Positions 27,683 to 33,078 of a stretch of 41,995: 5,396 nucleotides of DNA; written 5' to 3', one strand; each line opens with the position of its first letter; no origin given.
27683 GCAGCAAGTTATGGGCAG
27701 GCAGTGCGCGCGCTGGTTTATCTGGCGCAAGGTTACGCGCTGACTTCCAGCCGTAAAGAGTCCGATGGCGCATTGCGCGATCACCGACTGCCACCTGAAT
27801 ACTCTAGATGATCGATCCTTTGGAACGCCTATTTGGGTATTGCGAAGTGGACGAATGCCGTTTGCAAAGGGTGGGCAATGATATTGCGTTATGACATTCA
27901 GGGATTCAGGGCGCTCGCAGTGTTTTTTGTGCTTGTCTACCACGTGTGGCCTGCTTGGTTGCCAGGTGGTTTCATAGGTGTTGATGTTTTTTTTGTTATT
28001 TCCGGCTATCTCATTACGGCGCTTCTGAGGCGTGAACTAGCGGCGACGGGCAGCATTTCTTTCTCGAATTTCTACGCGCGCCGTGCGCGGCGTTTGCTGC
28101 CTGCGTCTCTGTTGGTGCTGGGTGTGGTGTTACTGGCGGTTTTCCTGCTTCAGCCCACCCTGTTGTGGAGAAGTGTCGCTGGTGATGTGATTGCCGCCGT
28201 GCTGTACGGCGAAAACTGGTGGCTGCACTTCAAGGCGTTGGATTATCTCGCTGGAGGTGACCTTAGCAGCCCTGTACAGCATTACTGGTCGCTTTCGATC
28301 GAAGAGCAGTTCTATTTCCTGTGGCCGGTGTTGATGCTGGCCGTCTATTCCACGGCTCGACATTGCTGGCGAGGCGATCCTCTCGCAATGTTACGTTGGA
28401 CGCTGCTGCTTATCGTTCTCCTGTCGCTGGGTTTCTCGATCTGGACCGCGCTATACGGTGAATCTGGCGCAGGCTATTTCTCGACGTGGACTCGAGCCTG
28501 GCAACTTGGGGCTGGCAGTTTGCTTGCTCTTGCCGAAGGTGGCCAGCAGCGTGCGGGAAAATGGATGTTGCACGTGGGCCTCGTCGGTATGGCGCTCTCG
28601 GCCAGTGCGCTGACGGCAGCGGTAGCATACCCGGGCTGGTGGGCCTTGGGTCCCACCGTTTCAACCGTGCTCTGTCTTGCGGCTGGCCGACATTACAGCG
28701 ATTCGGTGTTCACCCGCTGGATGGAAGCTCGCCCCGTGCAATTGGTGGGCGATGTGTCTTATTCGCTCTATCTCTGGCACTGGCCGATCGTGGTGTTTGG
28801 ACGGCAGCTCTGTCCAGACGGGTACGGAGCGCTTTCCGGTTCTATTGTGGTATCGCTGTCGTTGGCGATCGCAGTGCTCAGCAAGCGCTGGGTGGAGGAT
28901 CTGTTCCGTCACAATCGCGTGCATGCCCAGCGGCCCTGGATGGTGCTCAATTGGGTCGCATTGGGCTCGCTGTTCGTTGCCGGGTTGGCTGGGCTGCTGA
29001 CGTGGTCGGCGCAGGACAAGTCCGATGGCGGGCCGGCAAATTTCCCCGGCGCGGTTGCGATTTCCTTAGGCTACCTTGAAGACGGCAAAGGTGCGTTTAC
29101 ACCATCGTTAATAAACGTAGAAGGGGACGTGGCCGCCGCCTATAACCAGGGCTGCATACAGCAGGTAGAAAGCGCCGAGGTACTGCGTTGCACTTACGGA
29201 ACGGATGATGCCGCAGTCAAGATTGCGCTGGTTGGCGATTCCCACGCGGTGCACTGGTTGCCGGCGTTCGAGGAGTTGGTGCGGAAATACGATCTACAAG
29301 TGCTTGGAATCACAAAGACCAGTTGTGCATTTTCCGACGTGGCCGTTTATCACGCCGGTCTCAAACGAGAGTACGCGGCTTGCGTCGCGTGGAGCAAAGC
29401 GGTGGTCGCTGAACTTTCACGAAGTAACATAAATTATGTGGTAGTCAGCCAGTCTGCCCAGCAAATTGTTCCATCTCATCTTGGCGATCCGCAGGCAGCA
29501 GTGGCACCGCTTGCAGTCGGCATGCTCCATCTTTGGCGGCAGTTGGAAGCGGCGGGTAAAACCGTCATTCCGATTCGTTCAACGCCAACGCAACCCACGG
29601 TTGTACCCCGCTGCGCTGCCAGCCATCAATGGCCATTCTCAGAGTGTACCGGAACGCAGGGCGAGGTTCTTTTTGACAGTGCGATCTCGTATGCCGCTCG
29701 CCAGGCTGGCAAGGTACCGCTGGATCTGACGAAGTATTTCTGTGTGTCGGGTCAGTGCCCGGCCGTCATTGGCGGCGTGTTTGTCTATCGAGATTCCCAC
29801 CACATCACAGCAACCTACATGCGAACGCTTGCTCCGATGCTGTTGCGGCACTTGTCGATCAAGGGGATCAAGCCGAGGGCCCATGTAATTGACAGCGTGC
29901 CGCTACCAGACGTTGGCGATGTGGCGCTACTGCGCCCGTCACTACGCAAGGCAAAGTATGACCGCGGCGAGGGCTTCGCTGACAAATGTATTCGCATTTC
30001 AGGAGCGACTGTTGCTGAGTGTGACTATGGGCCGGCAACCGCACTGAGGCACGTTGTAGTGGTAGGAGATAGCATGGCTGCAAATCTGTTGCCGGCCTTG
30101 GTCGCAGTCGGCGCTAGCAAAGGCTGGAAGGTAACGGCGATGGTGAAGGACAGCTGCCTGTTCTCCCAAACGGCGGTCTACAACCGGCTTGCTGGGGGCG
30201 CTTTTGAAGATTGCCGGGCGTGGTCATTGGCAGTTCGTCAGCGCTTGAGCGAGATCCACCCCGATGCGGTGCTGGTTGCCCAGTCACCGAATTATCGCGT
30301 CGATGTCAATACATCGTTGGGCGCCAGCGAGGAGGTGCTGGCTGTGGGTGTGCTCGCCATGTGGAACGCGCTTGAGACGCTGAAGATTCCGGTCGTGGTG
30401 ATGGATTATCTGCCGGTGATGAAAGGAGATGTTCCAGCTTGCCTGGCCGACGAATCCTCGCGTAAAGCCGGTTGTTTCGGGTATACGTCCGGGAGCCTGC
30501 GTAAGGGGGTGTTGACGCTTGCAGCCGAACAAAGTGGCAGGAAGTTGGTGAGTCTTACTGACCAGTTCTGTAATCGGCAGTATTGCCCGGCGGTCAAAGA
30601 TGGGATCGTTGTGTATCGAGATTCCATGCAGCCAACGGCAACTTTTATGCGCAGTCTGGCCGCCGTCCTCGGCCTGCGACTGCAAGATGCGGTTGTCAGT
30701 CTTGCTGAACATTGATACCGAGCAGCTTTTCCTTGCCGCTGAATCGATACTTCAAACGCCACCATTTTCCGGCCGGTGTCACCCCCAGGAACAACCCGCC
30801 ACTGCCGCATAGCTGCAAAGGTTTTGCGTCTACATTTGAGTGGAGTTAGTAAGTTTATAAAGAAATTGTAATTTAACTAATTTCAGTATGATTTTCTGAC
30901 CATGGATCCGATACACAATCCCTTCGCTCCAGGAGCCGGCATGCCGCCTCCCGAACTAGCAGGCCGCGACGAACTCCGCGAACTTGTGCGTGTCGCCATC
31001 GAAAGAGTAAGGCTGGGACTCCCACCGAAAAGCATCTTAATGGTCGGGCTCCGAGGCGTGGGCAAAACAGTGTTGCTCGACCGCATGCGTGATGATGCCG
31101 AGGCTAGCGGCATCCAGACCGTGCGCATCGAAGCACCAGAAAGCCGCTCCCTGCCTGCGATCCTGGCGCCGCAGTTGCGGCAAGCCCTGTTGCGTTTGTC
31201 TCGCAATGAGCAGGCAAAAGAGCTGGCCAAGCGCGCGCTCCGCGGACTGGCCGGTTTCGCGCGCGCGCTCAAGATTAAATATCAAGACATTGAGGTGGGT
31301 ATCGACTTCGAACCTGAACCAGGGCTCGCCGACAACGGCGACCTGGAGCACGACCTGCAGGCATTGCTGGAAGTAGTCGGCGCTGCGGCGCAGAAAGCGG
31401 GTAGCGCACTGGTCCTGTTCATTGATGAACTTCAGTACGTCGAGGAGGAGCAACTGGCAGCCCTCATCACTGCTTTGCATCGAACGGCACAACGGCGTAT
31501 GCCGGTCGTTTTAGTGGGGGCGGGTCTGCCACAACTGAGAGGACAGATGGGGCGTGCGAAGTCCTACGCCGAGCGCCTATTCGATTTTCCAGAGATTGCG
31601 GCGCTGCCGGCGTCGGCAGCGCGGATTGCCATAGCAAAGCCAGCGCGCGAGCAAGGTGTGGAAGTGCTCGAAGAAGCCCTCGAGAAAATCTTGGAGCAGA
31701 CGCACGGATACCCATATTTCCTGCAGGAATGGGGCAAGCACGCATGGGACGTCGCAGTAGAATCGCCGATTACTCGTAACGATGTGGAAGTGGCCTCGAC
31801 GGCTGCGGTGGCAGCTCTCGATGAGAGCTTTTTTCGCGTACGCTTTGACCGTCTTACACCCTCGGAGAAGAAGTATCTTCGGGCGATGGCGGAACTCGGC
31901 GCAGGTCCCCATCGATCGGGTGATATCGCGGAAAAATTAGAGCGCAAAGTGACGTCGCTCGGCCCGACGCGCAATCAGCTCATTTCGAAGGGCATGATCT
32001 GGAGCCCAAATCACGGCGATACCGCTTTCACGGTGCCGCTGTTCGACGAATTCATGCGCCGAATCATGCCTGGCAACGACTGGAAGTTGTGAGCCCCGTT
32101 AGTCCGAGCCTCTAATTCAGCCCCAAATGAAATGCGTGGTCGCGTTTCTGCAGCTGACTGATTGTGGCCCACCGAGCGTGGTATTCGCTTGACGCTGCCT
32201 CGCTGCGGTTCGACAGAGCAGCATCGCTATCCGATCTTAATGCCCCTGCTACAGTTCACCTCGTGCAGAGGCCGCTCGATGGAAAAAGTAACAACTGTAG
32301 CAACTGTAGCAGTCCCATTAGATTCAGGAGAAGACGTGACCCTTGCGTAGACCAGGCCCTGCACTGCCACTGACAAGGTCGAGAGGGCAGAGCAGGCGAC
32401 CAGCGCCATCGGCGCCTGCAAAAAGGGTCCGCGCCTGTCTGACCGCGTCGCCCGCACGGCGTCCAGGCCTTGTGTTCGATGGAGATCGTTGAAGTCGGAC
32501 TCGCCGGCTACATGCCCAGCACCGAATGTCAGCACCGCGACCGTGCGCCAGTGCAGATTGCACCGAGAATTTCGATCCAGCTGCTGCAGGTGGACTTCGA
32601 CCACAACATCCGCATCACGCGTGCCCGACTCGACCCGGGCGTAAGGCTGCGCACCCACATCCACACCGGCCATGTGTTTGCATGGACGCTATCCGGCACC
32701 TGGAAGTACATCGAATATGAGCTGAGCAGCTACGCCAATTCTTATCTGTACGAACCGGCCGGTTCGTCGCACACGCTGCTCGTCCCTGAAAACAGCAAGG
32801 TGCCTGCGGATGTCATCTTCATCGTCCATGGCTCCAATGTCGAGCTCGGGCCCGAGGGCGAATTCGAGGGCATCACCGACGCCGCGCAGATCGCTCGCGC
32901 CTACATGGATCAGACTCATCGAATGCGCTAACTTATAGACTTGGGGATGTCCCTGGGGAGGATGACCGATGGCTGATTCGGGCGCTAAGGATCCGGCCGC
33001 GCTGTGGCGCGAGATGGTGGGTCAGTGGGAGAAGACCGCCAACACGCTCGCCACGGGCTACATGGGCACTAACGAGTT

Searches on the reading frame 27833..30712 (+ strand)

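Call 69: search_protein_families(library=pfam, proteins=[window:27833-30712:+], max_evalue=0.00001)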
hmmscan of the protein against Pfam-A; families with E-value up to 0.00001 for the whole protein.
window:27833-30712:+ (960 aa): 2 families
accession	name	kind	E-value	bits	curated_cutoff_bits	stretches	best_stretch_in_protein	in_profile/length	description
PF19040.6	SGNH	-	1.7e-50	172.5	27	2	450-671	11-247/248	SGNH domain (fused to AT3 domains)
PF01757.29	Acyl_transf_3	-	3.5e-23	82.6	31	1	20-348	2-322/326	Acyltransferase domain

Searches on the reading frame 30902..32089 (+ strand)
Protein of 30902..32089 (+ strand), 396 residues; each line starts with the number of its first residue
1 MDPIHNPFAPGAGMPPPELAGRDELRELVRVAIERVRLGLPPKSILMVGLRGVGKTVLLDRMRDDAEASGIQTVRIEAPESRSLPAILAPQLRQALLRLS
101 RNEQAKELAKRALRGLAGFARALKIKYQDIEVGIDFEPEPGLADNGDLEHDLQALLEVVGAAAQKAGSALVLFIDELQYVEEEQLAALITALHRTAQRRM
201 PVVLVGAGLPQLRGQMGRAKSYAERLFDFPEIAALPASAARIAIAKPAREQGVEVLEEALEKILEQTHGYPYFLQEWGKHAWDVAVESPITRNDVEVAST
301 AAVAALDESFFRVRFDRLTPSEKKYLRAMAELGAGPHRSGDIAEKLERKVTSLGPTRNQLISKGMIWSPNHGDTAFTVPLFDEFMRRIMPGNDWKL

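Call 69: search_protein_families(library=pfam, proteins=[window:30902-32089:+], max_evalue=0.00001)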
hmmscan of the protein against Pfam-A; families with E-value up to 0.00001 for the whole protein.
window:30902-32089:+ (396 aa): 3 families
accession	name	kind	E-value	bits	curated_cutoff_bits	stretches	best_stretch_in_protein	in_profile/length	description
PF13191.12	AAA_16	-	7.1e-18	66.1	32.6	1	18-205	1-167/167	AAA ATPase domain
PF13401.12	AAA_22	-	9.7e-12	45.8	27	1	43-207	6-123/130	AAA domain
PF13173.12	AAA_14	-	4.3e-06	27.2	27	0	43-85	3-46/129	AAA domain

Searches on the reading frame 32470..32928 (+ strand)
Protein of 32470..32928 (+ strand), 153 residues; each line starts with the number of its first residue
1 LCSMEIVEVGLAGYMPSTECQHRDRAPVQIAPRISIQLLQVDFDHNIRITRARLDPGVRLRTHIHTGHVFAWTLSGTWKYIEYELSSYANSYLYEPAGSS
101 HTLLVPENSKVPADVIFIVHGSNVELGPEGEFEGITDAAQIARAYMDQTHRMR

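Call 69: search_protein_families(library=pfam, proteins=[window:32470-32928:+], max_evalue=0.00001)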
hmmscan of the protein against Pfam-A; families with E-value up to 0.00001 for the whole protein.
window:32470-32928:+ (153 aa): 1 family
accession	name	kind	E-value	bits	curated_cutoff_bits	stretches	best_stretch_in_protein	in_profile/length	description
PF12973.13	Cupin_7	-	4.3e-07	30.1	27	1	29-110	15-91/105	ChrR Cupin-like domain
